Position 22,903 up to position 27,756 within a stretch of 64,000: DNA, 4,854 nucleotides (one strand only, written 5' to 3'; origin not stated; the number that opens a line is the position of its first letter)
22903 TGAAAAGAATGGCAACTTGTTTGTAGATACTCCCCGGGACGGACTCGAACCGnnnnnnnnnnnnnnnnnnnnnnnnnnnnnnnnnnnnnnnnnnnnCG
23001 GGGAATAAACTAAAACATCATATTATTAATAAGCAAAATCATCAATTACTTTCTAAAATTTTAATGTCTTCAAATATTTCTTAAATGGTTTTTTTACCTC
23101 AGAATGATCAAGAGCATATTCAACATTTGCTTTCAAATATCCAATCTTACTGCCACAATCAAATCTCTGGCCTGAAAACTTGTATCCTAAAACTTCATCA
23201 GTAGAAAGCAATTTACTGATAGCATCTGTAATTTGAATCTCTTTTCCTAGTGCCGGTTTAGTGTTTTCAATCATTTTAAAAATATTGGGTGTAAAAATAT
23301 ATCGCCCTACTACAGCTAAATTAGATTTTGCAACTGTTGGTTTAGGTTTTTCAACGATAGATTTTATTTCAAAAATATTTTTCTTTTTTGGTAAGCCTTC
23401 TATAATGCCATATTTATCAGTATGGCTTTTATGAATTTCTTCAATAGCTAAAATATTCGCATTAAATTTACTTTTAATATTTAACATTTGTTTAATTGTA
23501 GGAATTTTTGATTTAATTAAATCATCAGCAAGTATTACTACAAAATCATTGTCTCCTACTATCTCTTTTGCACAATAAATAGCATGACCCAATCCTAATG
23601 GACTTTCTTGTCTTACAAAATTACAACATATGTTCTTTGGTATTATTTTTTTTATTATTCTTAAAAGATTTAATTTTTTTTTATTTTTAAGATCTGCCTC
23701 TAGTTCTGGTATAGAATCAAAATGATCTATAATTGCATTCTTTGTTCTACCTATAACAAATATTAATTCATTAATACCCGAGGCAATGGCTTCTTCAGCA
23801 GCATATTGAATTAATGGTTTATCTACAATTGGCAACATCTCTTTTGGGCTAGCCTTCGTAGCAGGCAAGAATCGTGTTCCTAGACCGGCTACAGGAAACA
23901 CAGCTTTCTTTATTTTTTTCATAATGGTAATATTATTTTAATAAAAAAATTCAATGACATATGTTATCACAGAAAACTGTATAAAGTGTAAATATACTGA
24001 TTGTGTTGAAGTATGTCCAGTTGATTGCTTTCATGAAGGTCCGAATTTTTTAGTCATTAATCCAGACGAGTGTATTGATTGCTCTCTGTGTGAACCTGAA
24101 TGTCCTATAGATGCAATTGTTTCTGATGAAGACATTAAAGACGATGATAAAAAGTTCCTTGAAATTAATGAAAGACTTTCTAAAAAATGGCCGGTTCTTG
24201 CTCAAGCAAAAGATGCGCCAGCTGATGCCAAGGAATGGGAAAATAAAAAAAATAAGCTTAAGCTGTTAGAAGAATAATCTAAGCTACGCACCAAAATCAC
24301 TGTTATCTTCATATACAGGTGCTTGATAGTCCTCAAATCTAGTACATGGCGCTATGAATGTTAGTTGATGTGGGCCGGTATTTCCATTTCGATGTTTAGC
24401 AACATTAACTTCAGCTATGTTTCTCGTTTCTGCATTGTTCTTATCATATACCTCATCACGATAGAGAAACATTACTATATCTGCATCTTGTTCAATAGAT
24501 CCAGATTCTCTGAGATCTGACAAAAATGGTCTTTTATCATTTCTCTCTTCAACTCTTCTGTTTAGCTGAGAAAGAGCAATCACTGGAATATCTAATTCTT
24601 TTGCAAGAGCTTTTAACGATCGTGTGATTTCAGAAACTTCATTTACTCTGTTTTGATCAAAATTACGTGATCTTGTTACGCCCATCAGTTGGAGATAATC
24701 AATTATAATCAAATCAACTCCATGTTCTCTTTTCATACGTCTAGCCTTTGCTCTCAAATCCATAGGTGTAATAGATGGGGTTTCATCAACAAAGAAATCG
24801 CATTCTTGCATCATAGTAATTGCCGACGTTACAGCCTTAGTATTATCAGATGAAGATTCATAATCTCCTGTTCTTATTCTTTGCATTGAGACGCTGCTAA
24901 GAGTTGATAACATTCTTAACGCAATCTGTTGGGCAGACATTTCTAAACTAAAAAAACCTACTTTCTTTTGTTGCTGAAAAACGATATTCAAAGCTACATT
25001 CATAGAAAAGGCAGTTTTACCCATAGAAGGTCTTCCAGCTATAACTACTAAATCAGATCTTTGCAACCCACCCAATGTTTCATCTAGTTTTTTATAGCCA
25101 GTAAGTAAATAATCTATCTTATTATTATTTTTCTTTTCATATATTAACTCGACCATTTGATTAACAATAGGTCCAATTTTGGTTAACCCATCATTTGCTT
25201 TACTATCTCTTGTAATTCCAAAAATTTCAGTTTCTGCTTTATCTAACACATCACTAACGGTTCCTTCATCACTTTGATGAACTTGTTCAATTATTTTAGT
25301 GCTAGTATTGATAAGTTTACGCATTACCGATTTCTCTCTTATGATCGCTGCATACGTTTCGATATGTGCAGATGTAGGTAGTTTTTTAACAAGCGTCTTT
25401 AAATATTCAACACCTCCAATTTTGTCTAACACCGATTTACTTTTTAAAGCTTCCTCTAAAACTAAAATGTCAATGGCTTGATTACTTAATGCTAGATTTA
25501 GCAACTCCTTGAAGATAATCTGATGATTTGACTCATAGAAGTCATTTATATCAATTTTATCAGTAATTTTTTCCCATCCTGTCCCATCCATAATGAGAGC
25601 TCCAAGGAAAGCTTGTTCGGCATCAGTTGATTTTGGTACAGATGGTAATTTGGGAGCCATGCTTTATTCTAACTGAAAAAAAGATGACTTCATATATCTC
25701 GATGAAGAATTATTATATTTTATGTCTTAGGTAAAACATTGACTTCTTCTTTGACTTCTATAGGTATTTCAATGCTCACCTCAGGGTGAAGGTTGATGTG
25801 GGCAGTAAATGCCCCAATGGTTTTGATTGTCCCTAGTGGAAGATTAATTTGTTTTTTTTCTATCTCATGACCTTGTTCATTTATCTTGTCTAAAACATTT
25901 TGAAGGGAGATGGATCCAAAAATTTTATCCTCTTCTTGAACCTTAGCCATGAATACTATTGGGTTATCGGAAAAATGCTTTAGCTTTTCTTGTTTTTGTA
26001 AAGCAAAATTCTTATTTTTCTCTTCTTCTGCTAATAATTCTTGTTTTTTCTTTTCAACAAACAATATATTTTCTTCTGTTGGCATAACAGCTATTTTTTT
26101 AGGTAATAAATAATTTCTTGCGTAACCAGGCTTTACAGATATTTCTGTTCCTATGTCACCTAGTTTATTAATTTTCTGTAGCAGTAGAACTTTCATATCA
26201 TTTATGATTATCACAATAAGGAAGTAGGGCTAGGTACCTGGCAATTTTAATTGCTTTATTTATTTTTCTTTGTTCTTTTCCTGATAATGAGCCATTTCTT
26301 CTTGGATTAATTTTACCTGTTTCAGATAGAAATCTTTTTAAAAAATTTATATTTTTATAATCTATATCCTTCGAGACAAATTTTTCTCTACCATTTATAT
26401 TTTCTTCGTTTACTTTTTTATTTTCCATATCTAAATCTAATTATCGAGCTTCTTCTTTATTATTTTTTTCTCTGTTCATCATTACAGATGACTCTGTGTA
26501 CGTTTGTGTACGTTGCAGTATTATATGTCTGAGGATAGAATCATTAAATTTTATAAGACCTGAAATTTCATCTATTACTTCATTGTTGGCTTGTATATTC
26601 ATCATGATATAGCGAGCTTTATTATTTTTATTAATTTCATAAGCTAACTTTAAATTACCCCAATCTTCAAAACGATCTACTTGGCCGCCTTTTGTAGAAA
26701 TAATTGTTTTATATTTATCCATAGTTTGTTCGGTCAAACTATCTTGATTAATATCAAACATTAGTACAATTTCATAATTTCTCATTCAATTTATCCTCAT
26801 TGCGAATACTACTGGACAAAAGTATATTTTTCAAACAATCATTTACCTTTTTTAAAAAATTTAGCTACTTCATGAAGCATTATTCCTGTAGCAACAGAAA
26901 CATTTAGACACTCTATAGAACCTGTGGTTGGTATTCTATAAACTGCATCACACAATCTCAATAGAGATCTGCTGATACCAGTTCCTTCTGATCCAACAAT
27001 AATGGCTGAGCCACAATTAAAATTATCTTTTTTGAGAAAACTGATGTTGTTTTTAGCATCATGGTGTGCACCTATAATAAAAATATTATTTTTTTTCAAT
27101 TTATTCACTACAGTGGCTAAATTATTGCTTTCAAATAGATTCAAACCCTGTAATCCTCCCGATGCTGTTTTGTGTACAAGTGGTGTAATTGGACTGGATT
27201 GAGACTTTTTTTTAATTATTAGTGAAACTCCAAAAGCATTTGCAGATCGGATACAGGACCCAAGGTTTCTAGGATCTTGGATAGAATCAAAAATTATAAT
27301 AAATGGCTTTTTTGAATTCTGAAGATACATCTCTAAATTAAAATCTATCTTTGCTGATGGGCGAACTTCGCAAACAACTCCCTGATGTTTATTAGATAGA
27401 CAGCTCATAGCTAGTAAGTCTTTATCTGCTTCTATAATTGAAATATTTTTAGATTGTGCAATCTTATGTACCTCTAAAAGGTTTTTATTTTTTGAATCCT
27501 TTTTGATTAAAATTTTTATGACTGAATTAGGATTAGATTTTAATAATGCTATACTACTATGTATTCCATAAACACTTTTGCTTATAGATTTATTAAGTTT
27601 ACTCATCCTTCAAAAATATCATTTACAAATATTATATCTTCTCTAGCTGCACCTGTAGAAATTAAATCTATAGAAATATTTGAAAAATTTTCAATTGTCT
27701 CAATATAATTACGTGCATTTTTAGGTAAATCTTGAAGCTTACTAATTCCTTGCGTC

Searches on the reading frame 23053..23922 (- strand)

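Call 50: search_protein_families(library=pfam, proteins=[window:23053-23922:-], max_evalue=0.00001)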
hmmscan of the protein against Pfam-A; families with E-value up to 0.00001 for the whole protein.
window:23053-23922:- (289 aa): 1 family
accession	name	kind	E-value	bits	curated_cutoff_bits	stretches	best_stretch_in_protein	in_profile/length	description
PF00483.29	NTP_transferase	-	3e-31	109.3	21.2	1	11-269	6-242/245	Nucleotidyl transferase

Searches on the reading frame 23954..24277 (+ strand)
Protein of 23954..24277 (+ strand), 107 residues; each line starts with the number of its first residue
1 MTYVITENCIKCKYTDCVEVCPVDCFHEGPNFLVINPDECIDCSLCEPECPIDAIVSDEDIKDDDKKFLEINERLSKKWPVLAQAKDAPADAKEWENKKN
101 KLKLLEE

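Call 50: search_protein_families(library=pfam, proteins=[window:23954-24277:+], max_evalue=0.00001)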
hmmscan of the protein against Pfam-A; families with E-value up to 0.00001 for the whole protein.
window:23954-24277:+ (107 aa): 6 families
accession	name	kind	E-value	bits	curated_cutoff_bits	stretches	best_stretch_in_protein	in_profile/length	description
PF11953.13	DUF3470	-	4.5e-15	55.8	23.2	1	66-106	1-41/42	Domain of unknown function (DUF3470)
PF00037.32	Fer4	-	4.7e-09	36.1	21.1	1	34-55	2-23/24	4Fe-4S binding domain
PF12838.12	Fer4_7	-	1.8e-07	31.9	27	0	8-54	1-52/52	4Fe-4S dicluster domain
PF12797.12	Fer4_2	-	2.9e-07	30.4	24.5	0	34-51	4-21/22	4Fe-4S binding domain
PF12837.12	Fer4_6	-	1.3e-06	28.5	25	0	34-55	3-24/24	4Fe-4S binding domain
PF13237.11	Fer4_10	-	3.5e-06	27.3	25.5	0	4-51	4-53/53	4Fe-4S dicluster domain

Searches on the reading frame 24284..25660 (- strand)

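Call 50: search_protein_families(library=pfam, proteins=[window:24284-25660:-], max_evalue=0.00001)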
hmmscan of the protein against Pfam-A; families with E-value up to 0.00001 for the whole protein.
window:24284-25660:- (458 aa): 4 families
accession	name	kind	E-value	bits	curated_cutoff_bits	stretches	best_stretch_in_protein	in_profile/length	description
PF03796.21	DnaB_C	-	1.1e-102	343.2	27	1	186-444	3-255/255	DnaB-like helicase C terminal domain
PF00772.26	DnaB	-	9.6e-29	99.9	23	1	9-109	3-103/103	DnaB-like helicase N terminal domain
PF13481.12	AAA_25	-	3.1e-11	43.7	27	1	199-366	30-190/195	AAA domain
PF06745.19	ATPase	-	1.2e-06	28.5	26.6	1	187-252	3-69/231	KaiC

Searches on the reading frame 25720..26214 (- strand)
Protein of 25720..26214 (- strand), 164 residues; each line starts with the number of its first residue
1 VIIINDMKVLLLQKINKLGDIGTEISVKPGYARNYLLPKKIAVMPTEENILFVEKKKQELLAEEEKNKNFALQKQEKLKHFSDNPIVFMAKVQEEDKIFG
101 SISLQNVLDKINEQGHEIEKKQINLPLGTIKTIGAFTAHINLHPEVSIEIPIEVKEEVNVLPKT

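Call 50: search_protein_families(library=pfam, proteins=[window:25720-26214:-], max_evalue=0.00001)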
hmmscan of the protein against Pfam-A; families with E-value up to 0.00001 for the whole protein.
window:25720-26214:- (164 aa): 2 families
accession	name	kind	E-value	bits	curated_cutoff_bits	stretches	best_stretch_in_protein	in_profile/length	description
PF03948.19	Ribosomal_L9_C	-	3.4e-20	72.7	23.2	1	74-155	6-85/86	Ribosomal protein L9, C-terminal domain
PF01281.25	Ribosomal_L9_N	-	3.2e-18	65.5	20.7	1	7-50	1-44/47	Ribosomal protein L9, N-terminal domain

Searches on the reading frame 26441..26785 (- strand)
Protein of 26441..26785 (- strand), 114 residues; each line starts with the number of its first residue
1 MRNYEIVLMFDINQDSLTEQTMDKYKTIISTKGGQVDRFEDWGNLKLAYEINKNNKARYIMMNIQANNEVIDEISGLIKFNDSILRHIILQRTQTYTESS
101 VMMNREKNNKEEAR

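Call 50: search_protein_families(library=pfam, proteins=[window:26441-26785:-], max_evalue=0.00001)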
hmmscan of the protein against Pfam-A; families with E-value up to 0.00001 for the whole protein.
window:26441-26785:- (114 aa): 1 family
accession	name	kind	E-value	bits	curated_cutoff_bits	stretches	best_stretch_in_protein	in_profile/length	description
PF01250.22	Ribosomal_S6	-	7.3e-25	87.4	27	1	3-90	1-89/90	Ribosomal protein S6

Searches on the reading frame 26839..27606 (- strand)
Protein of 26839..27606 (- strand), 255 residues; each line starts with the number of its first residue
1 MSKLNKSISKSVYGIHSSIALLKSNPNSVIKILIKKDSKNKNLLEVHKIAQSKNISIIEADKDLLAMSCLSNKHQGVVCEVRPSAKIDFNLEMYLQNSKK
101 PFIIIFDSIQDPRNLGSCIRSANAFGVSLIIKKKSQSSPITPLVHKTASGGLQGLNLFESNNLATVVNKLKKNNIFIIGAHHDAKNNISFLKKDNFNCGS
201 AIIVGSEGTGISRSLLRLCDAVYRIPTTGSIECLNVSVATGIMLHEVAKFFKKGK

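Call 50: search_protein_families(library=pfam, proteins=[window:26839-27606:-], max_evalue=0.00001)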
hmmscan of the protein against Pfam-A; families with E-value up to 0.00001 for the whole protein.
window:26839-27606:- (255 aa): 2 families
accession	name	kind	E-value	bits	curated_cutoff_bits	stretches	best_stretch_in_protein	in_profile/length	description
PF00588.24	SpoU_methylase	-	2e-36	125.6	29.7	1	102-245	2-142/142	SpoU rRNA Methylase family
PF08032.17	SpoU_sub_bind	-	8.2e-13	48.9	22.8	1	12-84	2-73/76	RNA 2'-O ribose methyltransferase substrate binding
